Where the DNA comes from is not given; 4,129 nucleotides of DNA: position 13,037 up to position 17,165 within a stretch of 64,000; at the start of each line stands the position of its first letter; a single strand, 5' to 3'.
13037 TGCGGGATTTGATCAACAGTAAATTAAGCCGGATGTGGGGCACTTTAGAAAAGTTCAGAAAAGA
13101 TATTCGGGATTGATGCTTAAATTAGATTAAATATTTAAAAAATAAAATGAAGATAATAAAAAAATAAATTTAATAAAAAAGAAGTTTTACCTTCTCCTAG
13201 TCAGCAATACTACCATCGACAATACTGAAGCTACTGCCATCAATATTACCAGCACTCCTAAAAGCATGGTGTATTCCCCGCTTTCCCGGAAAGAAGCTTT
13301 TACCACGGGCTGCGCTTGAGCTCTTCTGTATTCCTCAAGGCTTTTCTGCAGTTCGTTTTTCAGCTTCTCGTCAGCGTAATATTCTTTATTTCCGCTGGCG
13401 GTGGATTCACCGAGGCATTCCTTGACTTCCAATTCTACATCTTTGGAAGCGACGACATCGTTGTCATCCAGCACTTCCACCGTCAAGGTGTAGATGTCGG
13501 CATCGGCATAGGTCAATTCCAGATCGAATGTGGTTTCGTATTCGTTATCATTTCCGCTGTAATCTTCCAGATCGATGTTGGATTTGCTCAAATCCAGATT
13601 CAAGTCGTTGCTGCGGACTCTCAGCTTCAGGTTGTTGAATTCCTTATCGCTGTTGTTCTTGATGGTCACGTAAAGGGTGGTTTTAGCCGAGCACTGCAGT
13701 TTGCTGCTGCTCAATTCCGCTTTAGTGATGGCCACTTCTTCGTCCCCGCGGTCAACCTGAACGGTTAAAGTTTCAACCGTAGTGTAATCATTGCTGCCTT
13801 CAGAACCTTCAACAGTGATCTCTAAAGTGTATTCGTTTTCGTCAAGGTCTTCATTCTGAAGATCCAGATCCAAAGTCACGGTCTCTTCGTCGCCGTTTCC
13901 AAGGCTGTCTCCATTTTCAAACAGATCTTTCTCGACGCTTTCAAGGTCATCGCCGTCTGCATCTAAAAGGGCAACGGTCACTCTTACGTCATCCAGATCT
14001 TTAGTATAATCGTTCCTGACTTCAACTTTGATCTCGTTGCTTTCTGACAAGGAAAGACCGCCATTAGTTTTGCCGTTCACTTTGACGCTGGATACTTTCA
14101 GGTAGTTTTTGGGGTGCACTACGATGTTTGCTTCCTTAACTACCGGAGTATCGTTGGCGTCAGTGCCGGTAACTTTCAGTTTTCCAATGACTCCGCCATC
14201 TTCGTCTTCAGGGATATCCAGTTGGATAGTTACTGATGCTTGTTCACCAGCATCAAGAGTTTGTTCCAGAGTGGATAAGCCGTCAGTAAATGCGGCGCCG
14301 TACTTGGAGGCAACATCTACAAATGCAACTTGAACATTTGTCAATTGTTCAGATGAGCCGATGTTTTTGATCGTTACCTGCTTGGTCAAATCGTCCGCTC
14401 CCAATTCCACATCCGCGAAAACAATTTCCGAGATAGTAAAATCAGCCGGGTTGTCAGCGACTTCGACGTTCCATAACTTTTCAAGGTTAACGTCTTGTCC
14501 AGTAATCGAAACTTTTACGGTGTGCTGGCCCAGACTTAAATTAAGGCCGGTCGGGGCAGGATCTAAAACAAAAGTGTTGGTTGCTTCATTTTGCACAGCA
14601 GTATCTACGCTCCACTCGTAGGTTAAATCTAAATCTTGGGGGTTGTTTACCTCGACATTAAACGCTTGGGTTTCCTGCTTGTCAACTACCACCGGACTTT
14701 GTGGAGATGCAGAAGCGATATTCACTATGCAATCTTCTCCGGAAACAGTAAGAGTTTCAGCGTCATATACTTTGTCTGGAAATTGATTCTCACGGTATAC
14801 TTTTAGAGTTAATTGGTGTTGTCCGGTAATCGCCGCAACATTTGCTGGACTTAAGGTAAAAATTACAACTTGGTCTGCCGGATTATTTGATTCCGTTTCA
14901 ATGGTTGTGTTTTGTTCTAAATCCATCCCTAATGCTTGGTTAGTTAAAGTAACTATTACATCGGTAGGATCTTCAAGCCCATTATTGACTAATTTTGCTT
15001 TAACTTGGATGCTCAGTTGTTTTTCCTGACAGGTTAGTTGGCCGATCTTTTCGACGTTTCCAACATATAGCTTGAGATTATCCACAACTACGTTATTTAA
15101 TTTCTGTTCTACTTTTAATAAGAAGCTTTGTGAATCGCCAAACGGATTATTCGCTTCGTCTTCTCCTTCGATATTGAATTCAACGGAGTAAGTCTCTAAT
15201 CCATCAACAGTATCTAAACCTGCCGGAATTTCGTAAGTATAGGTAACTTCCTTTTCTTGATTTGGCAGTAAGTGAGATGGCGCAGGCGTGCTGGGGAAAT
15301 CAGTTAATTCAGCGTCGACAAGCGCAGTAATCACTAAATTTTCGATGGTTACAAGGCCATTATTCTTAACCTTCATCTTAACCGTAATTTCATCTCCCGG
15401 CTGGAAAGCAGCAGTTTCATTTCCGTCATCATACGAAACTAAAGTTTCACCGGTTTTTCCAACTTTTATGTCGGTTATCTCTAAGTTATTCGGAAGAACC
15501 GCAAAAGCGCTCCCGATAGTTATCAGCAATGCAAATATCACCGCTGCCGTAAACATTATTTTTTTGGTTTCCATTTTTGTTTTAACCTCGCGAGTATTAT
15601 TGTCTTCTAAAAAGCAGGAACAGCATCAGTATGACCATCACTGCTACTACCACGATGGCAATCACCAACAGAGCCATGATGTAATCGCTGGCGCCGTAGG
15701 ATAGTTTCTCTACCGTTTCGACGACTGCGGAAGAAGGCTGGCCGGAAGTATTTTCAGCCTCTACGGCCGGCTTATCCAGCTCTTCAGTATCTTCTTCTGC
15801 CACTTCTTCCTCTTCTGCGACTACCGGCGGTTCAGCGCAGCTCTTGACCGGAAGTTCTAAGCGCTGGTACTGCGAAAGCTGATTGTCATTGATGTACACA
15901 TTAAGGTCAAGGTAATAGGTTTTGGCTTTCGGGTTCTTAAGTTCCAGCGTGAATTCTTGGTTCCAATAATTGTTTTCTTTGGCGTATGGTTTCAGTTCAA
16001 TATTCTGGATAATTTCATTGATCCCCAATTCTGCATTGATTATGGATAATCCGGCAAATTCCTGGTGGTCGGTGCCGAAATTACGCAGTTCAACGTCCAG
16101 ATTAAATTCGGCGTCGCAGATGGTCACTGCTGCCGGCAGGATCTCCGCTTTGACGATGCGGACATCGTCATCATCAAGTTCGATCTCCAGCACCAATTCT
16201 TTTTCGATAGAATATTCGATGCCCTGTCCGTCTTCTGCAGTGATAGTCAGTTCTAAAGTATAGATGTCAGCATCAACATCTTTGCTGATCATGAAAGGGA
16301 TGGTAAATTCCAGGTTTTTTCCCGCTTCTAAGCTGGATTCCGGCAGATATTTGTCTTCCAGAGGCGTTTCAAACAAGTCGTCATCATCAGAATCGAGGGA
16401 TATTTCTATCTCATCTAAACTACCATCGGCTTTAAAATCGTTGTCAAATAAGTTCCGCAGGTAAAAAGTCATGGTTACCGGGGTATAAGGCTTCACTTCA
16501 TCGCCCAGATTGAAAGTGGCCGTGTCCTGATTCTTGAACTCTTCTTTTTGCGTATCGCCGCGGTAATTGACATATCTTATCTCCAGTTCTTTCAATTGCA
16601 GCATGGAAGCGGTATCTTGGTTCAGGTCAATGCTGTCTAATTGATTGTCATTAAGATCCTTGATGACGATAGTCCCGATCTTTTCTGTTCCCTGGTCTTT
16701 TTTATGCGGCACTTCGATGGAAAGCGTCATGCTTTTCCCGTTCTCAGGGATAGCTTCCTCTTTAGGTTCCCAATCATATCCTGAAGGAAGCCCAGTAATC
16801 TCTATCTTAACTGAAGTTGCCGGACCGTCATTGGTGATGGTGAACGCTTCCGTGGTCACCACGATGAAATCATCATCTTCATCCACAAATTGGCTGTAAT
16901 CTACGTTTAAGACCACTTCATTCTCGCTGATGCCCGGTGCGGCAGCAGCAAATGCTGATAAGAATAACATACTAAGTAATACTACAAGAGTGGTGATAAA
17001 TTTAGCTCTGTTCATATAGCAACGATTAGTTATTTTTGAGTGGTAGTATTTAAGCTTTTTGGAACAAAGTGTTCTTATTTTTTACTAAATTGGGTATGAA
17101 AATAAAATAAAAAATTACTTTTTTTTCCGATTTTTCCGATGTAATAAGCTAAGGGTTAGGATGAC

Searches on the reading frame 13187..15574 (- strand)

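Call 19: search_protein_families(library=ncbifam, proteins=[window:13187-15574:-])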
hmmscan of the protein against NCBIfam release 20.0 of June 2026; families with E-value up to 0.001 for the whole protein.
window:13187-15574:- (795 aa): 1 family
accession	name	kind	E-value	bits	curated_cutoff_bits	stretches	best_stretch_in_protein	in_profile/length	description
NF033506.0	PACE-CTERM-PROT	exception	3.3e-16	59.1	110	2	298-707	35-458/627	putative S-layer protein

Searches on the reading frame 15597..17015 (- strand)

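Call 19: search_protein_families(library=ncbifam, proteins=[window:15597-17015:-])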
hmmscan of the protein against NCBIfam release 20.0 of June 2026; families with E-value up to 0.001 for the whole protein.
window:15597-17015:- (472 aa): 1 family
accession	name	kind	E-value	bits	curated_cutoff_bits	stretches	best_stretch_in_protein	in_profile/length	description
NF033506.0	PACE-CTERM-PROT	exception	1.3e-05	24.1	110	1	226-377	296-455/627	putative S-layer protein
